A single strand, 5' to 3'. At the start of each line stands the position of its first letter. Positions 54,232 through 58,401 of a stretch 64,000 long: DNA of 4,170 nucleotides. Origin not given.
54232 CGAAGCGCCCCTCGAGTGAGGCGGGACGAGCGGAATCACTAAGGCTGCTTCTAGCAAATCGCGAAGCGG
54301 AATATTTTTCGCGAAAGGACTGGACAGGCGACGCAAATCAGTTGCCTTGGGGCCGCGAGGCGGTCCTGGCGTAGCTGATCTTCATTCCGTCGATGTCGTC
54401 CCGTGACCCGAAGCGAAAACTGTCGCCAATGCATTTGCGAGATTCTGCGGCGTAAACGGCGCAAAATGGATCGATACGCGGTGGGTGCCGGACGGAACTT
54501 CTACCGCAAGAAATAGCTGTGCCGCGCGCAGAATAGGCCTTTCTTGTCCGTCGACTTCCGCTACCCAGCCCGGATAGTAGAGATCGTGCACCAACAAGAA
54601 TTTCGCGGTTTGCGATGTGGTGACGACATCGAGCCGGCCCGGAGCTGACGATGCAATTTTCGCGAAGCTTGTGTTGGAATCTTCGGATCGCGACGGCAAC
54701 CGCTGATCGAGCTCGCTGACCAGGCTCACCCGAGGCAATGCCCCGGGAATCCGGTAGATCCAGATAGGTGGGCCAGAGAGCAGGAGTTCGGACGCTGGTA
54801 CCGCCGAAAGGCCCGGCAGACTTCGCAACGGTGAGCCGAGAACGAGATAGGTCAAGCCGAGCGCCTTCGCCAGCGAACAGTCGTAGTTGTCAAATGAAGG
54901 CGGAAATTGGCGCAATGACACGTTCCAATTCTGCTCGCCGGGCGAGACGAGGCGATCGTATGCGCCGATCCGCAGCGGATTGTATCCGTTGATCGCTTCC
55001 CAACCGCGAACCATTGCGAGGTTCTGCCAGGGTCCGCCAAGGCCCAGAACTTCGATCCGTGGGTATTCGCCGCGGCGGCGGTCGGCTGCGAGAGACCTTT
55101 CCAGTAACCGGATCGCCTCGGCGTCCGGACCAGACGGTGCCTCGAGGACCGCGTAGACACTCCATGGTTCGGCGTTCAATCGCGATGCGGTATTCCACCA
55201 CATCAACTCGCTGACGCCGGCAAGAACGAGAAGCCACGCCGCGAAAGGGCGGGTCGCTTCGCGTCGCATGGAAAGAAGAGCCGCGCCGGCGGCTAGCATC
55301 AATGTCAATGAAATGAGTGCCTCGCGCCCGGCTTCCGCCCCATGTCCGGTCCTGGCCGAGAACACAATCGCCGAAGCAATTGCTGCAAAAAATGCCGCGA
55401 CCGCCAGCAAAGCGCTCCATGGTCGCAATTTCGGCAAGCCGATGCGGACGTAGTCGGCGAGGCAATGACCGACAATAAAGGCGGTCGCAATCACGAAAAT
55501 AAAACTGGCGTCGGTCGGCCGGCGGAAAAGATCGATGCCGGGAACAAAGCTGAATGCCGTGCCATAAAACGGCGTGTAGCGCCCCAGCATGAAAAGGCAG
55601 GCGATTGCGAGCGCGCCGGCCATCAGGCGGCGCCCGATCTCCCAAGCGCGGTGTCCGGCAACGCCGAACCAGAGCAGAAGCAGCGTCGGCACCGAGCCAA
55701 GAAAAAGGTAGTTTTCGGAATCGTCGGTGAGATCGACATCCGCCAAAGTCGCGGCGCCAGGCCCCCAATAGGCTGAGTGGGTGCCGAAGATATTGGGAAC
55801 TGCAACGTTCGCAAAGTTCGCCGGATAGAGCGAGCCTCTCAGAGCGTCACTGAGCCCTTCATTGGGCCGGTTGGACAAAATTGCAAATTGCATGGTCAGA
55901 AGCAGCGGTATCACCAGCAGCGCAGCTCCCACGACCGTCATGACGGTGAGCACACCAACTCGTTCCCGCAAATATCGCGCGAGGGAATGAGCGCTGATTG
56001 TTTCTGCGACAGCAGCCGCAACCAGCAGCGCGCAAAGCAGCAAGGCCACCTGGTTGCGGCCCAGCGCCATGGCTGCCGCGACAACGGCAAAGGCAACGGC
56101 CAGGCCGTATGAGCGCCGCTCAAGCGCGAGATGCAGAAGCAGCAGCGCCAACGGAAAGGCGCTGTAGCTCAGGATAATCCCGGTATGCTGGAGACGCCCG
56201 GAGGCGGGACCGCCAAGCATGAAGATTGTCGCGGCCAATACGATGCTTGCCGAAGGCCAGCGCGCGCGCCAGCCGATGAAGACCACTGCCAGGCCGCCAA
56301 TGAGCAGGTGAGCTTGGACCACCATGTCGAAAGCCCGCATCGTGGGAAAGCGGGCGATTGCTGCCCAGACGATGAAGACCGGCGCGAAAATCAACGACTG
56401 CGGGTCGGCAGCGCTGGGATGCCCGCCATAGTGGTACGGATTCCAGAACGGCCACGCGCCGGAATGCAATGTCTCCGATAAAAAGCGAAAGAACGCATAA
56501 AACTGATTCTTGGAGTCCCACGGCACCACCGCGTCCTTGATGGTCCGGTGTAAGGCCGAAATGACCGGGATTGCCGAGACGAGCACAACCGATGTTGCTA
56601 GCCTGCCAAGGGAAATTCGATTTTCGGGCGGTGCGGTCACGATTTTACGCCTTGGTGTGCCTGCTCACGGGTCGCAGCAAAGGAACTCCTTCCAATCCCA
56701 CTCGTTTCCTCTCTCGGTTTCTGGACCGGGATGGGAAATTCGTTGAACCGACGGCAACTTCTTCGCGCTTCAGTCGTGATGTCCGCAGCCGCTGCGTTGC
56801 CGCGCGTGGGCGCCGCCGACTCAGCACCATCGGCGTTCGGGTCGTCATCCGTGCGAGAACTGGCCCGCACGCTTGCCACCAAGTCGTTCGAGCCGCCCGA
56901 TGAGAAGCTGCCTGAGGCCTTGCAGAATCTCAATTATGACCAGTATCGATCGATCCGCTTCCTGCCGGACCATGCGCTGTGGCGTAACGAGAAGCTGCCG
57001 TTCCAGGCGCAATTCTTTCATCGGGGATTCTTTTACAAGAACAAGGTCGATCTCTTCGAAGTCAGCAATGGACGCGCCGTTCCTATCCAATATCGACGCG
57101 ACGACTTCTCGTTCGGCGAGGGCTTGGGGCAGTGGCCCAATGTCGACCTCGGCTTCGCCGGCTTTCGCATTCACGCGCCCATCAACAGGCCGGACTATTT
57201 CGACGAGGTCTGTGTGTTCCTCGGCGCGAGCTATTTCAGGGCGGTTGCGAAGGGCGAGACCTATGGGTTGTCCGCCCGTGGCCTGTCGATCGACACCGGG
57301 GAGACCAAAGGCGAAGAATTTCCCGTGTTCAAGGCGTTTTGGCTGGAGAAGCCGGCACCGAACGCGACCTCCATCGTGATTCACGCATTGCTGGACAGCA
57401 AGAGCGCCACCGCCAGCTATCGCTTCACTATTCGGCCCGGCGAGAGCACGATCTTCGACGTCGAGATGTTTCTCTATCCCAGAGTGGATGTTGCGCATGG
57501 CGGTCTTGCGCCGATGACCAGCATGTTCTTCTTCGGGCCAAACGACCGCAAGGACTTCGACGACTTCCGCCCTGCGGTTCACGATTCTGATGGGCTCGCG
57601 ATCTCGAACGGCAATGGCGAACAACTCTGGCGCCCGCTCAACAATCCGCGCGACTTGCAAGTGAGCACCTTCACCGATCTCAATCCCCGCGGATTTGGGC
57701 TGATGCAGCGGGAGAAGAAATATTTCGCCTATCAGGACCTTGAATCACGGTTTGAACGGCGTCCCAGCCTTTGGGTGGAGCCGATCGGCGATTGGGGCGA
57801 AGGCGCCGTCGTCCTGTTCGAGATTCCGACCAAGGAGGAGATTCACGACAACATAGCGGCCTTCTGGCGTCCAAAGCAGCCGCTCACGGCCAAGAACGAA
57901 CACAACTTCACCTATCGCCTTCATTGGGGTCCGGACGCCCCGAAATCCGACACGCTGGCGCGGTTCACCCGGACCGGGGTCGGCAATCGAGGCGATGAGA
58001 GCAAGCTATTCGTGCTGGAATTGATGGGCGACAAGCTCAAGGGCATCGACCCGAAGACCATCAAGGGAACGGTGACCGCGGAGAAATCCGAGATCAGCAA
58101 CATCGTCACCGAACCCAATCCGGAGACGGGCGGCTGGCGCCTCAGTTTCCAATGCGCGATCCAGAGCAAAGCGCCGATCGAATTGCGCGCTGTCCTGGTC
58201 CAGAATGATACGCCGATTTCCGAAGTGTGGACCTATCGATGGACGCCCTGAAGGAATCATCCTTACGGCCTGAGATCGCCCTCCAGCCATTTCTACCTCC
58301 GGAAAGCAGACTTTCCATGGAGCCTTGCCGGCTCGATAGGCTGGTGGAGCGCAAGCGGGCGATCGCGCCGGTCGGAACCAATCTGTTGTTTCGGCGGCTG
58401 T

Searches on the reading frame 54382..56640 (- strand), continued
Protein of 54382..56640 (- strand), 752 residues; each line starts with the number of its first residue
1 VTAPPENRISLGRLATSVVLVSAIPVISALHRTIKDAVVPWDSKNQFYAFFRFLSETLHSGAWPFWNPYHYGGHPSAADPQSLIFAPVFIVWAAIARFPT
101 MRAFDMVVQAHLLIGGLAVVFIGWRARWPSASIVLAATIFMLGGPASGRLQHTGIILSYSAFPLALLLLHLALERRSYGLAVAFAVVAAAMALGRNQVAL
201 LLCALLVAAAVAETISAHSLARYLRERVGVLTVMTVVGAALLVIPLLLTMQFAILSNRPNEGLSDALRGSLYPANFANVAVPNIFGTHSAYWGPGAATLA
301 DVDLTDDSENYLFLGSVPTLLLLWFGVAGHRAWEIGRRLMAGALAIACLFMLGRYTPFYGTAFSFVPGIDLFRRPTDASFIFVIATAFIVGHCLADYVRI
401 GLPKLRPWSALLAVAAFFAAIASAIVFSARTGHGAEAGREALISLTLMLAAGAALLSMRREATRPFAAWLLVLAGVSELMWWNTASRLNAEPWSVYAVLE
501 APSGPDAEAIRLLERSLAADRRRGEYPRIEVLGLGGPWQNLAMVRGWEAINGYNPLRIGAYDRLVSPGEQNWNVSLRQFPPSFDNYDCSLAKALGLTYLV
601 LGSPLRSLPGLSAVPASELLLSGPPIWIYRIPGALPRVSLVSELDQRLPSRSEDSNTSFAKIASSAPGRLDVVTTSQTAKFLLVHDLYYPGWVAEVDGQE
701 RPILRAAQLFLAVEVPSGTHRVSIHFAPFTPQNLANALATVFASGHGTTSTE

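Call 35: search_protein_representatives(protein=window:54382-56640:-)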
Query: 752 residues. Proteins with E-value up to 0.001 (for the whole library): 15369; up to 1e-10: 2775; up to 1e-30: 300. The best 150 are listed.
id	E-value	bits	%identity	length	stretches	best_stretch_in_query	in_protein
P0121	8.4e-209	712.2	50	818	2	17-643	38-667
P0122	6.0e-192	656.4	48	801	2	23-642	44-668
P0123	7.7e-189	646.2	63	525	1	207-705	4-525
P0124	1.3e-173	595.9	46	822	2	10-644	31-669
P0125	3.7e-171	587.7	55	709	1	21-548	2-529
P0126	9.6e-169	579.7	53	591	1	18-549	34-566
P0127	6.8e-161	553.8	42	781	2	18-641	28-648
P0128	5.8e-154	530.9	59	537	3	4-249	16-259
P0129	3.5e-152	525.0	40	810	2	8-646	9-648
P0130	1.5e-151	522.9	42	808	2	31-643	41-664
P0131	2.6e-151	522.1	41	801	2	22-645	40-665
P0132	2.9e-147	508.7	42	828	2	23-644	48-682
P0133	5.6e-143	494.5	41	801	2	31-642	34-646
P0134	5.3e-140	484.7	48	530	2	246-672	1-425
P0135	3.2e-138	478.8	42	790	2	28-644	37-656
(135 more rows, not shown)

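Call 38: search_solved_structures(query=A3, max_evalue=1)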
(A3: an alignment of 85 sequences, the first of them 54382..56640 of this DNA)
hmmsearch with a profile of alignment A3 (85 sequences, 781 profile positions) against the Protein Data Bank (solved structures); distinct sequences matched with E-value up to 1: 0.

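Call 47: predict_structure(alignment_id=A3)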
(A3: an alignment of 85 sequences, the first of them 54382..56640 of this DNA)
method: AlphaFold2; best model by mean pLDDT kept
length: 752 residues; sequences in the alignment: 85
mean_pLDDT: 95.6   pTM: 0.94
mean pLDDT of the five models: 95.6, 95.4, 95.3, 94.9, 94.9
residues with pLDDT >= 90: 714; 70-90: 14; 50-70: 13; < 50: 11
segments of 3 or more residues with pLDDT < 50: 1-4, 748-752
pLDDT, mean of each block of 10 residues (from residue 1): 53 96 97 97 98 98 98 97 97 98 98 98 97 99 98 98 98 98 98 97 98 97 98 98 97 92 95 98 97 96 95 98 98 95 98 98 95 96 98 98 97 97 98 98 98 98 98 98 97 98 98 98 97 97 98 97 96 96 97 98 97 97 97 97 79 72 97 97 98 98 96 98 98 97 72 37
secondary structure, 60 per line:
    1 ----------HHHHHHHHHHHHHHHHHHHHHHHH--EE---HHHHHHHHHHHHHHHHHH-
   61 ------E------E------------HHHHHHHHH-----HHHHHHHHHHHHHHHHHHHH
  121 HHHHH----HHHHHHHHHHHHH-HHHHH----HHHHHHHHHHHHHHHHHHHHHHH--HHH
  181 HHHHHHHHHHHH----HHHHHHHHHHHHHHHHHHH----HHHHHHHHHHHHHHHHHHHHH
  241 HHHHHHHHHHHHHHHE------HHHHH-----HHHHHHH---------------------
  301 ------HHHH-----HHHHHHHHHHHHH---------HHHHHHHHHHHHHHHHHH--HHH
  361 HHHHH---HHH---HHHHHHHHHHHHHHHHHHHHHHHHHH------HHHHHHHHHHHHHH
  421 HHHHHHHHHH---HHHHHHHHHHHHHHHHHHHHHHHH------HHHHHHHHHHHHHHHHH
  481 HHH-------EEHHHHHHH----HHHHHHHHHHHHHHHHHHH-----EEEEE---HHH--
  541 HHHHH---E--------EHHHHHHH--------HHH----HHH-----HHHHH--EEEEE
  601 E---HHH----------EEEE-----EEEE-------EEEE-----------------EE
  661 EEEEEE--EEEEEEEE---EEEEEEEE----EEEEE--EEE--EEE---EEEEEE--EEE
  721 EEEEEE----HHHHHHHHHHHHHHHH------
elements in order (helices of 4 or more, strands of 3 or more residues): H11-34 H42-59 H87-95 H101-125 H130-142 H144-148 H153-175 H178-192 H197-215 H220-255 H263-267 H273-279 H307-310 H316-328 H338-355 H358-365 H375-400 H407-430 H434-457 H464-483 H493-499 H504-522 E528-532 H541-545 H559-565 H589-593 E596-601 E618-621 E627-630 E638-641 E659-666 E669-676 E680-687 E692-696 E699-701 E704-706 E710-715 E718-726 H731-746

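Call 51: fold_search(model_id=the predicted structure, library=pdb)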
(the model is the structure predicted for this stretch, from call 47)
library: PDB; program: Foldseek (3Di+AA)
matches with E <= 10: 426; with E <= 0.001: 8
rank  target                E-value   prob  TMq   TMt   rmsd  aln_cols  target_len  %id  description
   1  6w98_A                3.6e-06  1.00  0.44  0.27  19.7       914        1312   11  Single-Particle Cryo-EM Structure of Arabinofuranosyltransferase AftD from Mycobacteria (released 2020-05-13)
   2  6wby                  1.5e-05  1.00  0.37  0.24  21.5       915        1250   12  Single-Particle Cryo-EM Structure of Arabinofuranosyltransferase AftD from Mycobacteria, Mutant R1389S Class 2 (released 2020-05-13)
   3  8b6l_I                3.8e-04  1.00  0.39  0.43  15.0       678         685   10  Subtomogram average of the human Sec61-TRAP-OSTA-translocon (released 2022-12-07)
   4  7bvf_A                6.3e-04  1.00  0.34  0.25  20.3       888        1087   12  Cryo-EM structure of Mycobacterium tuberculosis arabinosyltransferase EmbA-EmbB-AcpM2 in complex with ethambutol (released 2020-04-29)
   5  9n9j_I                7.2e-04  1.00  0.32  0.33  13.7       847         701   10  Structure of a GRP94 folding intermediate engaged with a CCDC134- and FKBP11-bound secretory translocon (released 2025-11-19)
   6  5ogl_A                8.8e-04  1.00  0.32  0.33  21.2       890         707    9  Structure of bacterial oligosaccharyltransferase PglB in complex with an acceptor peptide and an lipid-linked oligosac (released 2017-10-25)
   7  6gxc_A                9.2e-04  1.00  0.31  0.33  21.1       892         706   10  Bacterial oligosaccharyltransferase PglB in complex with an inhibitory peptide and a reactive lipid-linked oligosaccha (released 2018-11-14)
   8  7bvc_B                9.6e-04  1.00  0.32  0.24  19.3       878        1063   11  Cryo-EM structure of Mycobacterium smegmatis arabinosyltransferase EmbA-EmbB-AcpM2 in complex with ethambutol (released 2020-04-29)
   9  8pn9_A                1.0e-03  1.00  0.36  0.40  13.9       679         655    9  Structure of human oligosaccharyltransferase OST-A complex bound to NGI-1 (released 2024-05-08)
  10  6wbx                  1.1e-03  1.00  0.42  0.27  21.9       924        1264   11  Single-Particle Cryo-EM Structure of Arabinofuranosyltransferase AftD from Mycobacteria, Mutant R1389S Class 1 (released 2020-05-13)
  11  8agc_A                1.1e-03  1.00  0.35  0.37  17.5       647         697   10  Structure of yeast oligosaccharylransferase complex with lipid-linked oligosaccharide and non-acceptor peptide bound (released 2022-12-07)
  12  8age_A                1.5e-03  1.00  0.39  0.44  12.3       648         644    9  Structure of yeast oligosaccharylransferase complex with acceptor peptide bound (released 2022-12-07)
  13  7oci_F                1.8e-03  1.00  0.39  0.45  13.9       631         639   11  Cryo-EM structure of yeast Ost6p containing oligosaccharyltransferase complex (released 2022-02-16)
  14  7bvh_A                3.1e-03  0.99  0.32  0.25  18.8       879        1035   11  Crystal structure of arabinosyltransferase EmbC2-AcpM2 complex from Mycobacterium smegmatis complexed with di-arabinos (released 2020-04-29)
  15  6s7o_A                3.2e-03  1.00  0.36  0.41  16.5       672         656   10  Cryo-EM structure of human oligosaccharyltransferase complex OST-A (released 2019-12-18)
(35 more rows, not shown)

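Call 69: search_protein_families(library=pfam, alignment_id=A4, max_evalue=0.01)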
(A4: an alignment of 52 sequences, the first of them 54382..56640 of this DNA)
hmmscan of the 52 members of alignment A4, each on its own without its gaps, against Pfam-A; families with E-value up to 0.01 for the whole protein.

A. member 1, window:54382-56640:- (752 aa): 1 family
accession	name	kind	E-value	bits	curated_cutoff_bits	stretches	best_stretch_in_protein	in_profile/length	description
PF09586.16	YfhO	-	2e-09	36.9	28.5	1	637-728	733-825/835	Bacterial membrane protein YfhO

B. families by the number of members that match (of 52 scanned): 7 families
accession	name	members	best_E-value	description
PF09586.16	YfhO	50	2.5e-29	Bacterial membrane protein YfhO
PF13231.12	PMT_2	4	0.0015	Dolichyl-phosphate-mannose-protein mannosyltransferase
PF10131.15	PTPS_related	2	0.00026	6-pyruvoyl-tetrahydropterin synthase related domain; membrane protein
PF07695.17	7TMR-DISM_7TM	1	0.00024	7TM diverse intracellular signalling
PF08570.15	DUF1761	1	0.0031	Protein of unknown function (DUF1761)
PF01027.25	Bax1-I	1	0.0049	Inhibitor of apoptosis-promoting Bax1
PF19628.4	DUF6132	1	0.0054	Family of unknown function (DUF6132)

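Call 73: find_encoding_contigs(protein=P0021, flank=8000, max_places=3)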
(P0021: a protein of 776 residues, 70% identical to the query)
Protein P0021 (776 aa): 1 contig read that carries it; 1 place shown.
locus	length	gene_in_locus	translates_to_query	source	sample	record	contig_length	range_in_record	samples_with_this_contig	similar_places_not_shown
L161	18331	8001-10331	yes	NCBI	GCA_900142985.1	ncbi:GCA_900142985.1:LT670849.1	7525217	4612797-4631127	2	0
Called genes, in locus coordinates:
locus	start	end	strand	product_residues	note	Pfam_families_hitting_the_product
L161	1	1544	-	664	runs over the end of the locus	PF01594:AI-2E_transport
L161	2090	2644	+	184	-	-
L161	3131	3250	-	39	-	-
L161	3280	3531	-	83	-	-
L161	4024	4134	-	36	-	-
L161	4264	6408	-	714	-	PF13641:Glyco_tranf_2_3 (weak), PF00535:Glycos_transf_2 (weak), PF13506:Glyco_transf_21, PF13632:Glyco_trans_2_3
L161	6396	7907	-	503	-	PF04349:MdoG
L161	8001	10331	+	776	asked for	PF09586:YfhO (faint)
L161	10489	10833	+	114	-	PF21834:DUF6894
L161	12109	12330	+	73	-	-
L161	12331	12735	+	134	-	-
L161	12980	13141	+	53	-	-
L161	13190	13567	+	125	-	-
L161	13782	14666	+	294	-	PF01841:Transglut_core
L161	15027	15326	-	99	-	PF09537:DUF2383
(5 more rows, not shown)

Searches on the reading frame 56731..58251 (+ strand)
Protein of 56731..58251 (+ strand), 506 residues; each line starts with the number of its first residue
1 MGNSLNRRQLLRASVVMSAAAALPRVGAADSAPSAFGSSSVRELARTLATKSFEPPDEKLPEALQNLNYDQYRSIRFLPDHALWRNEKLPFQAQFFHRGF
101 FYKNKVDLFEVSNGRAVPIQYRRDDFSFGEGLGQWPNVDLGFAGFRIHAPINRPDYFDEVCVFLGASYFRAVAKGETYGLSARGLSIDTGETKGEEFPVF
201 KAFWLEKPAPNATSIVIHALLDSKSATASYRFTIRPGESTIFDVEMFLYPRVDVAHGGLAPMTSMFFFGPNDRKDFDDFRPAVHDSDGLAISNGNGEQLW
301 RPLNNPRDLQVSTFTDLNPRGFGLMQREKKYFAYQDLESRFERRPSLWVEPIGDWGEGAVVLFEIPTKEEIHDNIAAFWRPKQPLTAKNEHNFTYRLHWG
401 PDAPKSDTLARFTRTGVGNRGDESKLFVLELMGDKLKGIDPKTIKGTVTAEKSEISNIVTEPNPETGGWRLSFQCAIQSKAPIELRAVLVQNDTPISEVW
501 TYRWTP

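Call 3: search_protein_families(library=pfam, proteins=[window:56731-58251:+])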
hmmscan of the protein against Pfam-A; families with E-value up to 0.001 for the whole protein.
window:56731-58251:+ (506 aa): 1 family
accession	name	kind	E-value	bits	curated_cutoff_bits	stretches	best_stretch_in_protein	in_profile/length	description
PF04349.18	MdoG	-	3.9e-198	659.7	25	1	36-504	1-478/478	Periplasmic glucan biosynthesis protein, MdoG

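Call 8: search_protein_families(library=ncbifam, proteins=[window:56731-58251:+], max_evalue=0.01)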
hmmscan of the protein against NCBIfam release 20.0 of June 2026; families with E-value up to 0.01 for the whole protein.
window:56731-58251:+ (506 aa): 0 families

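Call 27: find_related_loci(query=A2, collection=metagenome_contigs, flank=4000)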
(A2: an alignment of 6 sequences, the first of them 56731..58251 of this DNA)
Query A2 (506 aa) in metagenome_contigs; peptide patterns used: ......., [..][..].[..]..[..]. (x = any residue, [..] = any of these).
600 stretches matched a pattern (row limit reached: there are more); 303 encode a relative of the query (tblastn E <= 1e-3); the best 80 are kept; 80 distinct loci.
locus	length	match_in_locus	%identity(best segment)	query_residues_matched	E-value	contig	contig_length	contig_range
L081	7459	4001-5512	91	4-506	0e+0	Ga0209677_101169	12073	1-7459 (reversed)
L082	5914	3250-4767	87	2-506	0e+0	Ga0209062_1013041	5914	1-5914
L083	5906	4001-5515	90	2-505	0e+0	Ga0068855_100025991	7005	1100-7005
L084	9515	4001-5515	89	3-506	0e+0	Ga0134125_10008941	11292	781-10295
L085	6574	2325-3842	90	2-506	0e+0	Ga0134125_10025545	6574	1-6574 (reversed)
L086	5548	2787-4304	90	2-506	0e+0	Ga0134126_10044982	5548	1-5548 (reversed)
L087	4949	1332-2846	83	4-506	0e+0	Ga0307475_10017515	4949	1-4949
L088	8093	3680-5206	83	4-506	0e+0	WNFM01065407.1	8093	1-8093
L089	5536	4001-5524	83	5-506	0e+0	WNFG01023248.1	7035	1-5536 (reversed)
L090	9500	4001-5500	83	5-506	0e+0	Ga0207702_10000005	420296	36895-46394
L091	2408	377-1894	84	2-506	0e+0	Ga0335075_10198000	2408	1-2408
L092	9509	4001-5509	82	5-505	0e+0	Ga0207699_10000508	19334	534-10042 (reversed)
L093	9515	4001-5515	90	2-505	0e+0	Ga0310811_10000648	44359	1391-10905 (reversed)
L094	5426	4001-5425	84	4-476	0e+0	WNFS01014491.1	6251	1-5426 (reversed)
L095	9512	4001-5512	80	4-506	0e+0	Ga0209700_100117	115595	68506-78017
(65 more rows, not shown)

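Call 60: search_solved_structures(query=window:56731-58251:+, max_evalue=0.001)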
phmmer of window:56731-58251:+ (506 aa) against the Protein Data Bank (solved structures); distinct sequences matched with E-value up to 0.001: 5.
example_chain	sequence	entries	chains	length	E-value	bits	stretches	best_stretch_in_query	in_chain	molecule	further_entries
8ip2_A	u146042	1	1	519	7.1e-121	407.7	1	30-503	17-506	Glucans biosynthesis protein G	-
1txk_A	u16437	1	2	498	1.6e-120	406.6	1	38-503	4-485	Glucans biosynthesis protein G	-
8x18_A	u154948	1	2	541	1.6e-113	383.5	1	24-506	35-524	Glucans biosynthesis protein D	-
9e01_G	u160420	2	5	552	1.9e-102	346.9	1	18-506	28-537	Glucans biosynthesis protein D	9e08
8iox_A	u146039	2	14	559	1.2e-101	344.3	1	18-506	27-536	Glucans biosynthesis protein D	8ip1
